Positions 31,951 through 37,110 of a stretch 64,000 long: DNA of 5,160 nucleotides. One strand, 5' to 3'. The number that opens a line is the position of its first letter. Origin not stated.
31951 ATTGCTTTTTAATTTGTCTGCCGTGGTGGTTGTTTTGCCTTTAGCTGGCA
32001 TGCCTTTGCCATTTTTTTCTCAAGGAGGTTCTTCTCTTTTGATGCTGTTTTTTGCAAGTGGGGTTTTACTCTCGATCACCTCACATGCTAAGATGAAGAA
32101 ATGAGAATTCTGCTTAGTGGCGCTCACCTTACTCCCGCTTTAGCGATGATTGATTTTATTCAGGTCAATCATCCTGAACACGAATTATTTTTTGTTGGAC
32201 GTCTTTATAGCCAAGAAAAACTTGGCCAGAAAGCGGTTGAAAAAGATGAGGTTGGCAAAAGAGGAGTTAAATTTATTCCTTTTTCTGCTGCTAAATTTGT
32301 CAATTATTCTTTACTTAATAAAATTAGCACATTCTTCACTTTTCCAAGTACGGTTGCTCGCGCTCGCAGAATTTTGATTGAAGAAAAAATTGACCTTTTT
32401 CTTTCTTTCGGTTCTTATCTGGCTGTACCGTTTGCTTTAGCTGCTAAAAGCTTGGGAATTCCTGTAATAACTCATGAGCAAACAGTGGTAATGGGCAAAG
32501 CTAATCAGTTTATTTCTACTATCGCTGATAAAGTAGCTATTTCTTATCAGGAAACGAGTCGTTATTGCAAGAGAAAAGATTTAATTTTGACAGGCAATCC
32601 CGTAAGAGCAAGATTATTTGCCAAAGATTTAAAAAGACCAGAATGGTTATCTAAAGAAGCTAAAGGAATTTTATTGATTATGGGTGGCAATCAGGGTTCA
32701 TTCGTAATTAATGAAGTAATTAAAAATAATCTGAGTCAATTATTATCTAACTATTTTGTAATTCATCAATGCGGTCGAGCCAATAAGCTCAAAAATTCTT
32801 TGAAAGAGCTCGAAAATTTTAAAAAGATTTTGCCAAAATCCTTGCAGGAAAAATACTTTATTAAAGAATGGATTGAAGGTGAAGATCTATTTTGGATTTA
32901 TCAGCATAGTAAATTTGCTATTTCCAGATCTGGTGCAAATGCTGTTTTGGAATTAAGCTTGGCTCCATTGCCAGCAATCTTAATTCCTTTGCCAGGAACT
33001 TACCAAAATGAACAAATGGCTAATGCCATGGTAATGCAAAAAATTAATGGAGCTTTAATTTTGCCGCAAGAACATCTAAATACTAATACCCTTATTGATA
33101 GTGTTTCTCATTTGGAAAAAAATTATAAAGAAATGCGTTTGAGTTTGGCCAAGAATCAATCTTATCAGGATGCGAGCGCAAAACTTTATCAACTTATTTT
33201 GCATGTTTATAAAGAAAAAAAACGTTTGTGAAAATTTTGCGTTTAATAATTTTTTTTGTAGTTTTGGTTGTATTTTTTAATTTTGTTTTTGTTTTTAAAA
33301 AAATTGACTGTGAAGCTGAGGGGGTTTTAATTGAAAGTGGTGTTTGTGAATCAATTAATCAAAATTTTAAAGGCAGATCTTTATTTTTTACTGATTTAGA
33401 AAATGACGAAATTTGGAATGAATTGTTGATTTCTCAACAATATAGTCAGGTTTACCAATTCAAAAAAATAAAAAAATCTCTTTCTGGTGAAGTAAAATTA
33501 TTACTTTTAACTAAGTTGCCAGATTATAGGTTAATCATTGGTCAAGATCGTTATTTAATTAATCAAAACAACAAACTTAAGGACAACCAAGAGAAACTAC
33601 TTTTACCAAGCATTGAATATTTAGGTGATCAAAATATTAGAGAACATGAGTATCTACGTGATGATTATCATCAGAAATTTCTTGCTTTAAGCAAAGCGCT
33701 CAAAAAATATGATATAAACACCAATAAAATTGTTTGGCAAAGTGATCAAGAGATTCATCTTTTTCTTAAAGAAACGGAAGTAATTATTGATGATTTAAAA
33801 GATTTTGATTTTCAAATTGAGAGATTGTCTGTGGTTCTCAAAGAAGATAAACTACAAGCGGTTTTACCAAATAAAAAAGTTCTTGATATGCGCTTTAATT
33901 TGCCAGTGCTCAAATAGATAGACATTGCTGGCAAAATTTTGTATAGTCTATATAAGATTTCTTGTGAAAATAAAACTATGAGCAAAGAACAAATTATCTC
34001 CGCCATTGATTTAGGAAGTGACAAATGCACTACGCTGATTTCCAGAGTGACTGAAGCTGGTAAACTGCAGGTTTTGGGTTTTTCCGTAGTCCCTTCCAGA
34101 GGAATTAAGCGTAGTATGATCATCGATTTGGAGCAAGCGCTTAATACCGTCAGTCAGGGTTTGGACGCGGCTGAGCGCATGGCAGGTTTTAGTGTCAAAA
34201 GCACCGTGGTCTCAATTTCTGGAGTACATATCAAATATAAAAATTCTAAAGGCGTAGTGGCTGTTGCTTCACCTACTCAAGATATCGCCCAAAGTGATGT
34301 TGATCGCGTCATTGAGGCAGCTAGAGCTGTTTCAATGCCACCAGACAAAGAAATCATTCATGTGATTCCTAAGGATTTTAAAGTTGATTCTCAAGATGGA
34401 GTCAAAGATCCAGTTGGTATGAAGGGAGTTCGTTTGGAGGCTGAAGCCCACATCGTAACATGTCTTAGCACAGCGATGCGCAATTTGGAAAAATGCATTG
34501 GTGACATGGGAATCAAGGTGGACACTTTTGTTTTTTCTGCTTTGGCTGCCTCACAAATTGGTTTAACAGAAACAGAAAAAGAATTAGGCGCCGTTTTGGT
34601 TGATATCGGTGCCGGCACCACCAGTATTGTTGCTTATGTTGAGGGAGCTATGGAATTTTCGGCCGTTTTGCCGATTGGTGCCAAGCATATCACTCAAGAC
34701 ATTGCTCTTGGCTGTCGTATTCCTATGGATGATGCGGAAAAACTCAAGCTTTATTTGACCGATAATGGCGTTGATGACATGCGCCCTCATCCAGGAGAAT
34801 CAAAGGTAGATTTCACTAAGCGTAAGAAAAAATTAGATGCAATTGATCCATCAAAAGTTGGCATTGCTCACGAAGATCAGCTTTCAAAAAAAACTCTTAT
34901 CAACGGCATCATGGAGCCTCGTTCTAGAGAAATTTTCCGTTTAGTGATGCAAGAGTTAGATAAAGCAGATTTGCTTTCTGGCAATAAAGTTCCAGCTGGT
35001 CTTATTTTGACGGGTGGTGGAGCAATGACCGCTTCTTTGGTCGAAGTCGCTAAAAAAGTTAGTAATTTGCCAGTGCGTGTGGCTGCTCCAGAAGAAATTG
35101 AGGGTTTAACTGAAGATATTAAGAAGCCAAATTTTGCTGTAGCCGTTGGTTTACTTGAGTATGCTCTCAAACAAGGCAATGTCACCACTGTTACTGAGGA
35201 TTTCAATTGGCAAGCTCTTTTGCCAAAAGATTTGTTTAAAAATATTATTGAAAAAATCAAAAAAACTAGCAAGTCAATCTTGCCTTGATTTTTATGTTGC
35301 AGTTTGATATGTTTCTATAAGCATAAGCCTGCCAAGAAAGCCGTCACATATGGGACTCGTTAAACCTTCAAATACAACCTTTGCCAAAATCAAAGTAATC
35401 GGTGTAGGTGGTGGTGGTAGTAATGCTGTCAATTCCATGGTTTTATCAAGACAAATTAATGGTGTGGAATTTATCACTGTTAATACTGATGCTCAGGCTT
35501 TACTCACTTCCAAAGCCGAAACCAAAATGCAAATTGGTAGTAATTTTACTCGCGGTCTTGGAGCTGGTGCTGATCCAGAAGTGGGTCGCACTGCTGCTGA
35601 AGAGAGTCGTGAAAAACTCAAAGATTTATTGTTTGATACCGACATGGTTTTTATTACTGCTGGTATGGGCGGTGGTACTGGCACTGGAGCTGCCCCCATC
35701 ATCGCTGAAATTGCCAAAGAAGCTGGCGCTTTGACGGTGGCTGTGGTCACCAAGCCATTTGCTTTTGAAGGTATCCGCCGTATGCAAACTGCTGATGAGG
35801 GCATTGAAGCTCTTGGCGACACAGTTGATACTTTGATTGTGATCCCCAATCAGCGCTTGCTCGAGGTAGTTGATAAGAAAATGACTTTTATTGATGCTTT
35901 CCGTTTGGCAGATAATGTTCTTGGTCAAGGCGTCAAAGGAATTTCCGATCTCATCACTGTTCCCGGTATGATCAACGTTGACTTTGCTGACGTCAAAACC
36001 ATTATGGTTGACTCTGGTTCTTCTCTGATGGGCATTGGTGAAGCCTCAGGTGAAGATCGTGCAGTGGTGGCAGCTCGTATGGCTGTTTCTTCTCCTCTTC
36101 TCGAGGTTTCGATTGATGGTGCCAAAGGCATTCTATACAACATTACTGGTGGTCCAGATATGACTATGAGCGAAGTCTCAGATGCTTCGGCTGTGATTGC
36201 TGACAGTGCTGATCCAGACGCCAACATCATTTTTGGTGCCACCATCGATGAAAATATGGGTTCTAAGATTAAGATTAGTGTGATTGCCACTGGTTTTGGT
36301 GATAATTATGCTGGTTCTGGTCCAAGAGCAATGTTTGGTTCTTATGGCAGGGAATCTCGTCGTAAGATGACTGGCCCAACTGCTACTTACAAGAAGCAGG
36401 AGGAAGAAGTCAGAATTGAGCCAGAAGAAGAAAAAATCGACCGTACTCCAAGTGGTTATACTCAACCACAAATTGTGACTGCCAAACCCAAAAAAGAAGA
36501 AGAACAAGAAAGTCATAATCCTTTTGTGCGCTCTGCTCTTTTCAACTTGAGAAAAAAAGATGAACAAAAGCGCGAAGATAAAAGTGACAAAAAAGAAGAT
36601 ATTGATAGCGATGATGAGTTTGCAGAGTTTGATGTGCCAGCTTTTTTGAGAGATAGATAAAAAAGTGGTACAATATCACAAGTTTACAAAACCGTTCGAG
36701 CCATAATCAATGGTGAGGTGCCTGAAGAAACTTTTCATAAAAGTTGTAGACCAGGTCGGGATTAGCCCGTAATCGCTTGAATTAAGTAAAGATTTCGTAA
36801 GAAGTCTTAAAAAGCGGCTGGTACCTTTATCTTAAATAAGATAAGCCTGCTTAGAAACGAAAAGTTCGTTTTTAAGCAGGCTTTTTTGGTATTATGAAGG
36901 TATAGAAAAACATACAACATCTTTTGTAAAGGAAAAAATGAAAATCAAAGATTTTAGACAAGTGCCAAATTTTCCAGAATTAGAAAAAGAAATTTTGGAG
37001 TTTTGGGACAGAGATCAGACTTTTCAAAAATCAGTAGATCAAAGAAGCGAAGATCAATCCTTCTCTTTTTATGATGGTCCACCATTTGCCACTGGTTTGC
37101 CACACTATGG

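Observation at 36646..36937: T-box-like riboswitch candidate (Ile specifier) controlling ileS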

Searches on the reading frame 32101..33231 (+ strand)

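Call 5: search_protein_families(library=pfam, proteins=[window:32101-33231:+])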
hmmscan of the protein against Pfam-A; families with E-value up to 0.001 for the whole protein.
window:32101-33231:+ (376 aa): 2 families
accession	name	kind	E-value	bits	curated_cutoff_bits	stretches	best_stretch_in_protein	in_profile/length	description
PF04101.22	Glyco_tran_28_C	-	3.2e-22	79.8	22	1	191-352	2-153/166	Glycosyltransferase family 28 C-terminal domain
PF03033.26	Glyco_transf_28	-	2e-19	70.5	26.2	1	41-147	32-139/139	Glycosyltransferase family 28 N-terminal domain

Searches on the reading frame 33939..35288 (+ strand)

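Call 5: search_protein_families(library=pfam, proteins=[window:33939-35288:+])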
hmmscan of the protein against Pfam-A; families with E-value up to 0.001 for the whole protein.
window:33939-35288:+ (449 aa): 4 families
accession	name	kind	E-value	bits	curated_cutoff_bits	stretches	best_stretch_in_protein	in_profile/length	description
PF02491.25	SHS2_FTSA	-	3.8e-31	107.7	25.4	1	95-174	1-79/79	SHS2 domain inserted in FTSA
PF14450.12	FtsA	-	2.7e-30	105.8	31.8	1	219-404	1-127/127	Cell division protein FtsA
PF06723.19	MreB_Mbl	-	2.7e-08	33.5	27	1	202-383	130-305/327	MreB/Mbl protein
PF11104.14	PilM_2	-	0.00031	20.2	27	0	203-270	167-234/340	Type IV pilus assembly protein PilM;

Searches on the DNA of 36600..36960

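Call 4: search_rna_families(source=window, start=36600, end=36960, threshold=evalue, max_evalue=10, show_alignments=5)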
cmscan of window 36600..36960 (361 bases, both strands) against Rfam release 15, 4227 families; matches with E-value up to 10: 23.
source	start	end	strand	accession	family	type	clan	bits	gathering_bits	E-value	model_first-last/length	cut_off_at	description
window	36821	36894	+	RF02430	SpF19_sRNA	Gene; sRNA;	-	26.6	60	0.007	1-99/99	no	Streptococcus sRNA SpF19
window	36845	36940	-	RF02822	Srn266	Gene; sRNA;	-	23.2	63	0.14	1-112/112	no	Streptococcus RNA 266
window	36767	36887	+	RF02434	SpF39_sRNA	Gene; sRNA;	-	22.7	60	1.4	1-109/109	no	Streptococcus sRNA SpF39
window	36832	36927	-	RF02430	SpF19_sRNA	Gene; sRNA;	-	22.6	60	0.081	1-99/99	no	Streptococcus sRNA SpF19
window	36818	36903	+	RF03308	MIR848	Gene; miRNA;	-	22.2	90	0.02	1-97/97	no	MIR848 microRNA precursor family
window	36813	36893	+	RF04312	trpB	Cis-reg;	-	20.3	59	1.7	1-107/107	no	trpB ncRNA motif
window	36843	36883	+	RF03955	MIR2934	Gene; miRNA;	-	18.7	100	0.65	1-113/113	no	MIR2934 microRNA precursor family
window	36843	36883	-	RF03955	MIR2934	Gene; miRNA;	-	18.4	100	0.77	1-113/113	no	MIR2934 microRNA precursor family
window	36766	36897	+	RF00121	MicC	Gene; sRNA;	-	18.3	90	2.6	1-123/123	no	MicC RNA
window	36839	36887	+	RF03743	MIR7696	Gene; miRNA;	-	17.8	83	1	1-88/88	no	MIR7696 microRNA precursor family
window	36832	36889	+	RF03616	MIR1888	Gene; miRNA;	-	17.7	72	1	1-101/101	no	MIR1888 microRNA precursor family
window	36608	36643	+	RF00270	SNORD61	Gene; snRNA; snoRNA; CD-box;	CL00067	17.5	43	5.4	1-72/72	no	Small nucleolar RNA SNORD61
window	36855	36940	+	RF02980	freshwater-2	Cis-reg;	-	16.4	49.9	4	1-84/84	no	freshwater-2 RNA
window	36837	36949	-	RF03155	TD-1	Cis-reg;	CL00124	15.6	64.5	4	1-120/120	no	TD-1 RNA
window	36834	36892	+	RF03940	MIR9563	Gene; miRNA;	-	15.3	90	4.2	1-127/127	no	MIR9563 microRNA precursor family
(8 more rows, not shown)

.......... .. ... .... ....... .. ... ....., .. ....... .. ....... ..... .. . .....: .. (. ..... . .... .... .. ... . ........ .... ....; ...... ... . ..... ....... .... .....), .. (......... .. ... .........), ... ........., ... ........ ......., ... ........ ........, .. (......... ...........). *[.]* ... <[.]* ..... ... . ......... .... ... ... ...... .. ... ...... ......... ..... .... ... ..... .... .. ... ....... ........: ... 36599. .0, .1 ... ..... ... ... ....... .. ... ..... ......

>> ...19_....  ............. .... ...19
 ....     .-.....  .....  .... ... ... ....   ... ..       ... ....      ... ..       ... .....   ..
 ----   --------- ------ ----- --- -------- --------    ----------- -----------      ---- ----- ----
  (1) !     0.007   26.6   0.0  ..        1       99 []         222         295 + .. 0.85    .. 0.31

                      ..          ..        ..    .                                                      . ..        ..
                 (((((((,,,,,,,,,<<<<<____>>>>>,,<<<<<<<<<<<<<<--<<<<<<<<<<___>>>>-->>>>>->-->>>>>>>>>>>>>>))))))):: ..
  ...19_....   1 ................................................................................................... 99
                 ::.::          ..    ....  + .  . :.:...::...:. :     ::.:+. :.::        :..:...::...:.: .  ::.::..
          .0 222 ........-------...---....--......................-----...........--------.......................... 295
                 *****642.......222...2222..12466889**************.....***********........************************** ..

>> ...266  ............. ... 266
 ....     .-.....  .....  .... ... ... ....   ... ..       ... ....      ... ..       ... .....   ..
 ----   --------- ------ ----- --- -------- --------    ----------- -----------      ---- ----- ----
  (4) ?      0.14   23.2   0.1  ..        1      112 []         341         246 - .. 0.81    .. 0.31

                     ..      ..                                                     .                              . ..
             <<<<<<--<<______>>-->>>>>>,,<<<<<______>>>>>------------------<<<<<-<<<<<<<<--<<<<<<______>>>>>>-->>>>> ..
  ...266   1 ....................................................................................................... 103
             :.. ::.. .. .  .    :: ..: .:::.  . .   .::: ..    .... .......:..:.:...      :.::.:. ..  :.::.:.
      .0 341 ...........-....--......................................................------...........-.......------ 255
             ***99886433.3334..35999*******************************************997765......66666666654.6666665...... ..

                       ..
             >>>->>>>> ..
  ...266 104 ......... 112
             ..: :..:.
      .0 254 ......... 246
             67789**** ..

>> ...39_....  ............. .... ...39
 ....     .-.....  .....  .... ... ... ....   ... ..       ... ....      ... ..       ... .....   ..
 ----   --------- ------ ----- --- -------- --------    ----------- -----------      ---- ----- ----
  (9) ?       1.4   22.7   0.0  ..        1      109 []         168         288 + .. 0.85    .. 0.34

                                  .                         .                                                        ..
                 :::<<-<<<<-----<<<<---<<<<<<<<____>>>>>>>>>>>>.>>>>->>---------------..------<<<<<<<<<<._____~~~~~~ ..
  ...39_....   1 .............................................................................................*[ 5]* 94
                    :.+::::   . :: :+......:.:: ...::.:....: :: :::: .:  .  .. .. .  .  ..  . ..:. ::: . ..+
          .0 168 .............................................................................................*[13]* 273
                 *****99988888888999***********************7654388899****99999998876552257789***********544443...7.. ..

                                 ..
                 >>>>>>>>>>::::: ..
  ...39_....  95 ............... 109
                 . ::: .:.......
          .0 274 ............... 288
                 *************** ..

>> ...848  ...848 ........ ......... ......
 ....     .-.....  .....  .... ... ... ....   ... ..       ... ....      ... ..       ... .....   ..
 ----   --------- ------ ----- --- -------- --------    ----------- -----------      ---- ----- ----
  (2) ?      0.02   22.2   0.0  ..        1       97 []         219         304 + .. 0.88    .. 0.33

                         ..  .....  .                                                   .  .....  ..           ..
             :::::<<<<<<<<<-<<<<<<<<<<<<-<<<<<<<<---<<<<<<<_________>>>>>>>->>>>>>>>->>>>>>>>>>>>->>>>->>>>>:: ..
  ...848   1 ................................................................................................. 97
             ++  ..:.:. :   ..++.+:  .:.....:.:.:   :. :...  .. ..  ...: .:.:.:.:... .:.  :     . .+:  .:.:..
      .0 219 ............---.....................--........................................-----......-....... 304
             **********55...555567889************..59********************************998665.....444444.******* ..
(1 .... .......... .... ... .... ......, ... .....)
